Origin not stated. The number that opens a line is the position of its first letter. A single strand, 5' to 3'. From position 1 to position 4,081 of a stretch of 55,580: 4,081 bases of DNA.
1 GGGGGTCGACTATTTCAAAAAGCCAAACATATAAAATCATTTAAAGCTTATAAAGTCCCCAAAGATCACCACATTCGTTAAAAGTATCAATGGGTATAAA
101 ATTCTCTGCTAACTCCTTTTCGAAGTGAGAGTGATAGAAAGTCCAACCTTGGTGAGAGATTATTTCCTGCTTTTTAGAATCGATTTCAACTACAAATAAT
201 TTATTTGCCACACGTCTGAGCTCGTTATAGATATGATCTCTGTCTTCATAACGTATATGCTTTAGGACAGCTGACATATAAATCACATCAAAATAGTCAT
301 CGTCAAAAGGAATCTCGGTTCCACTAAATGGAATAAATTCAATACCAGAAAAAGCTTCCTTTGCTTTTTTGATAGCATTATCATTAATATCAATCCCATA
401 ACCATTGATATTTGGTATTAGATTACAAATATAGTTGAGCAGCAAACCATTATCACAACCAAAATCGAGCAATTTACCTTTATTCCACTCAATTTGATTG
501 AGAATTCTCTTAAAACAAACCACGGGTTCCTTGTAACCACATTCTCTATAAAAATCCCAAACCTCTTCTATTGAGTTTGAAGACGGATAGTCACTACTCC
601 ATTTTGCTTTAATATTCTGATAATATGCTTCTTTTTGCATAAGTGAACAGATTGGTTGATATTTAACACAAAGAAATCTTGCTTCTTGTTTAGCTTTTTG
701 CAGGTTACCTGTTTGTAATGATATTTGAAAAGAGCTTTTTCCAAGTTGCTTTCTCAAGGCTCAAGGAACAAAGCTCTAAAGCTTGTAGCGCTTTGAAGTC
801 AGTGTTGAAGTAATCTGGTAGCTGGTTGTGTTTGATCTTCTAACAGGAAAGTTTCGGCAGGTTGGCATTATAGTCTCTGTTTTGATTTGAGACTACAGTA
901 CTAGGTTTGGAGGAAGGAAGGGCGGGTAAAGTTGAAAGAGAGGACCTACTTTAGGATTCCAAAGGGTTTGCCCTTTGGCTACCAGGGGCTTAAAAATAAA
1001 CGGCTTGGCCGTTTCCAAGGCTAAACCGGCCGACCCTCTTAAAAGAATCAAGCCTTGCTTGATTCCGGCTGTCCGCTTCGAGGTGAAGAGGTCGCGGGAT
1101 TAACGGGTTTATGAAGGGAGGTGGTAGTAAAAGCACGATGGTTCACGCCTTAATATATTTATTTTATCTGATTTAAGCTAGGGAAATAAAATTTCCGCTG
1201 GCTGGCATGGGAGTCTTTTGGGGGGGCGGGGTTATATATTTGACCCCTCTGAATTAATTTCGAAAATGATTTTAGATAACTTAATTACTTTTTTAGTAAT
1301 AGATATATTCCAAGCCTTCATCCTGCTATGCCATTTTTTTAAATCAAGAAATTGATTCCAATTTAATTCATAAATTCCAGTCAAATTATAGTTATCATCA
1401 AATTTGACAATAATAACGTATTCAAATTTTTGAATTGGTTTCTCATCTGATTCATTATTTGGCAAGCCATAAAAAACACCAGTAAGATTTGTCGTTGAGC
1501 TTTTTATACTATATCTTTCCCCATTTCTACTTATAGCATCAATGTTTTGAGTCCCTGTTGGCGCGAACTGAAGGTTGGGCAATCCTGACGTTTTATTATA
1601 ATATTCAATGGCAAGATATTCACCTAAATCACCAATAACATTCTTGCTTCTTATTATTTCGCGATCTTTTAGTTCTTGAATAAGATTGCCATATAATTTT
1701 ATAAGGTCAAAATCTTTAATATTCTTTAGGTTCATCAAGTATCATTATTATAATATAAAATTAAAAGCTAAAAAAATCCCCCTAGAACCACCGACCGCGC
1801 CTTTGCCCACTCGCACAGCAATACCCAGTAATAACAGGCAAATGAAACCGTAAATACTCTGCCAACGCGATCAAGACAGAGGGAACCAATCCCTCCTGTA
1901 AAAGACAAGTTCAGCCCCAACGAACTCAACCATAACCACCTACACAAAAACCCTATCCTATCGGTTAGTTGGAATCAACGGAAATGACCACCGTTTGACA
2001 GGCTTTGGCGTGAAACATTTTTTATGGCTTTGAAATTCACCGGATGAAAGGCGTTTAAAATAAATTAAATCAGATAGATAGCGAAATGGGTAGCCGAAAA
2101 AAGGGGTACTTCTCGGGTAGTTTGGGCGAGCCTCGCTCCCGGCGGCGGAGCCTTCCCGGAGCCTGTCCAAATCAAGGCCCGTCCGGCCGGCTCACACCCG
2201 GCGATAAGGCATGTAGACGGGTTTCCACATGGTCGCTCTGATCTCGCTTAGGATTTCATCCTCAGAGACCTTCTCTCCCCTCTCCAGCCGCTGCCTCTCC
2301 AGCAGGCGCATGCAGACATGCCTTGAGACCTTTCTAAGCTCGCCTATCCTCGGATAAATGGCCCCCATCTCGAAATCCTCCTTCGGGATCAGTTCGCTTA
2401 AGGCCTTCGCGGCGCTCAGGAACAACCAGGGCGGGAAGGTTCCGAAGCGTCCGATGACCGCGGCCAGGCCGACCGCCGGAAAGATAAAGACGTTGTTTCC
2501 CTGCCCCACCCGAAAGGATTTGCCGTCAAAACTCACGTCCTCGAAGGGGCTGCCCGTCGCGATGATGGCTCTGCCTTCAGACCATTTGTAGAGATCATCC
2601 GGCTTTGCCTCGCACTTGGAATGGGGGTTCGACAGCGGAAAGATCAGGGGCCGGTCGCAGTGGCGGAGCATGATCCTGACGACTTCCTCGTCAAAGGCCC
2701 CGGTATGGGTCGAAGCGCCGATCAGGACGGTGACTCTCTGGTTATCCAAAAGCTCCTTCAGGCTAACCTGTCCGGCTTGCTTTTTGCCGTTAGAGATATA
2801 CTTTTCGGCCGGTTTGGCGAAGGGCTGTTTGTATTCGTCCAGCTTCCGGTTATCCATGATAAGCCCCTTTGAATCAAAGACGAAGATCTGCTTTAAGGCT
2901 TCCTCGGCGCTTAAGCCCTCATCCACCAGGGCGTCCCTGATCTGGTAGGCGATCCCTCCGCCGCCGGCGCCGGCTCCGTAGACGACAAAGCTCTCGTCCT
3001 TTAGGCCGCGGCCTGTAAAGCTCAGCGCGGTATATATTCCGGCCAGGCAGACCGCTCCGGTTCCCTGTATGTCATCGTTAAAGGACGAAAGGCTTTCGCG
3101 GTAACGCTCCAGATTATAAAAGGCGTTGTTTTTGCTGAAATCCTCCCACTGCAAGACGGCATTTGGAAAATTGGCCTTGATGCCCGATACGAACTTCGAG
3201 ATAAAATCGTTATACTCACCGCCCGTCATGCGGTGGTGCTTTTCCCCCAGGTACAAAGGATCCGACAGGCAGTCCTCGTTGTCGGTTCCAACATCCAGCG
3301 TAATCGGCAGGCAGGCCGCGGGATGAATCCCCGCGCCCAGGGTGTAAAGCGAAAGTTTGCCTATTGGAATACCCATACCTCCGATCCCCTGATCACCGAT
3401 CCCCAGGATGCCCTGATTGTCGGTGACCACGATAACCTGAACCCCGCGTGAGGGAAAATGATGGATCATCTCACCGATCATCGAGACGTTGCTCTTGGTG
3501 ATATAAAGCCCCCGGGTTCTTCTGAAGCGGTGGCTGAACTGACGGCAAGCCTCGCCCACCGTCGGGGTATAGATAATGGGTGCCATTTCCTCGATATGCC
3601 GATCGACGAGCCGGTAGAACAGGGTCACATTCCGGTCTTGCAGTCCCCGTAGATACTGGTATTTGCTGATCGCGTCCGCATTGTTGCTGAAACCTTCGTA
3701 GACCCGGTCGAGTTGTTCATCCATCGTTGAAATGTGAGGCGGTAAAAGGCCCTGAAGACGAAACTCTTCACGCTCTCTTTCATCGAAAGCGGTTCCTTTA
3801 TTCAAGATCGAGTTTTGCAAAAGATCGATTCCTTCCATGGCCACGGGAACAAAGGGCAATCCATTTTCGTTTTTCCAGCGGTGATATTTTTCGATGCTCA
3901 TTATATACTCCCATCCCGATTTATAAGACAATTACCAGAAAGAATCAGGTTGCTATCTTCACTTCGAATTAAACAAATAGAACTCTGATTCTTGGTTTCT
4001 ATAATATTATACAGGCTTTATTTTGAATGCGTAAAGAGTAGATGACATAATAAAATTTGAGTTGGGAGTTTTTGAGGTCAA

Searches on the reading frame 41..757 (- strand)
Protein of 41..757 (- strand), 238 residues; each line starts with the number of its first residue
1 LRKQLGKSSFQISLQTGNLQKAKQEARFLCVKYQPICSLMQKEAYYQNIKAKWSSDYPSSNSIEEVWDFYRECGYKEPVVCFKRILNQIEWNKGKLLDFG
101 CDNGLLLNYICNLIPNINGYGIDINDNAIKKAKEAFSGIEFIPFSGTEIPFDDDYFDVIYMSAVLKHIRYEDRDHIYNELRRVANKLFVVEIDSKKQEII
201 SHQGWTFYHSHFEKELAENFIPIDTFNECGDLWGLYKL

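Call 78: search_protein_families(library=pfam, proteins=[window:41-757:-], max_evalue=0.001)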
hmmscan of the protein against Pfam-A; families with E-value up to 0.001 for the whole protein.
window:41-757:- (238 aa): 7 families
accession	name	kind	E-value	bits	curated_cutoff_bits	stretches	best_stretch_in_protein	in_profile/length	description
PF08241.18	Methyltransf_11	-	3.8e-14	53.5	21.2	1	97-184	1-87/95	Methyltransferase domain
PF13649.12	Methyltransf_25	-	1.8e-13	51.4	27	1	97-184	2-93/97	Methyltransferase domain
PF08242.18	Methyltransf_12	-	1.4e-11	45.4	30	1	97-184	1-92/98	Methyltransferase domain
PF13847.12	Methyltransf_31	-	6.4e-11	42.6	27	1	94-194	5-111/145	Methyltransferase domain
PF13489.12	Methyltransf_23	-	2.2e-09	37.7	27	1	92-170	22-96/164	Methyltransferase domain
PF07021.18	MetW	-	1.1e-06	28.8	21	1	84-189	6-107/193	Methionine biosynthesis protein MetW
PF01209.24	Ubie_methyltran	-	2.7e-05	24.1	20.1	1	95-210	50-171/233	ubiE/COQ5 methyltransferase family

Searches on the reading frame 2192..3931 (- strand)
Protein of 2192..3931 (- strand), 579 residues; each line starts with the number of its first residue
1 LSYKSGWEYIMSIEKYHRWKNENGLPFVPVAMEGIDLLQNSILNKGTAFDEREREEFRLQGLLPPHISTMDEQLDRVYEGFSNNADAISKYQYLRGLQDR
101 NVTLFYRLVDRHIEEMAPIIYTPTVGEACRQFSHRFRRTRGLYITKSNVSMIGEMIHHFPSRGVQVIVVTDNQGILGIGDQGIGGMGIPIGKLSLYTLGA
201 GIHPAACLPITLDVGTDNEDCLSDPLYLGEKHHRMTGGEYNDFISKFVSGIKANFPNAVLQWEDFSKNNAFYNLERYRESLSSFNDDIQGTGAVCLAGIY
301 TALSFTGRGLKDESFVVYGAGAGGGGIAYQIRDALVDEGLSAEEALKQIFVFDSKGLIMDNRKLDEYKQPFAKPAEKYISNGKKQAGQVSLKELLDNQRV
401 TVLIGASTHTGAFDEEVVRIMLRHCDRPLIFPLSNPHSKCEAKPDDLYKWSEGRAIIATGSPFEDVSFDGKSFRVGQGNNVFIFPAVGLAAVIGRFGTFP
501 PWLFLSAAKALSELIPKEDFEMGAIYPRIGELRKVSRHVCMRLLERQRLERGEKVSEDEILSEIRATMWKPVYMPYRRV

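Call 29: search_protein_families(library=pfam, proteins=[window:2192-3931:-], max_evalue=0.00001)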
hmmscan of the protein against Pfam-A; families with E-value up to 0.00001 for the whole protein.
window:2192-3931:- (579 aa): 2 families
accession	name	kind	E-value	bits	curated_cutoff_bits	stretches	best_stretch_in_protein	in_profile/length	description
PF03949.21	Malic_M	-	2.1e-86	289.8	23.5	1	288-545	1-255/258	Malic enzyme, NAD binding domain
PF00390.24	malic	-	8.8e-69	231.4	23.1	1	98-278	1-182/182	Malic enzyme, N-terminal domain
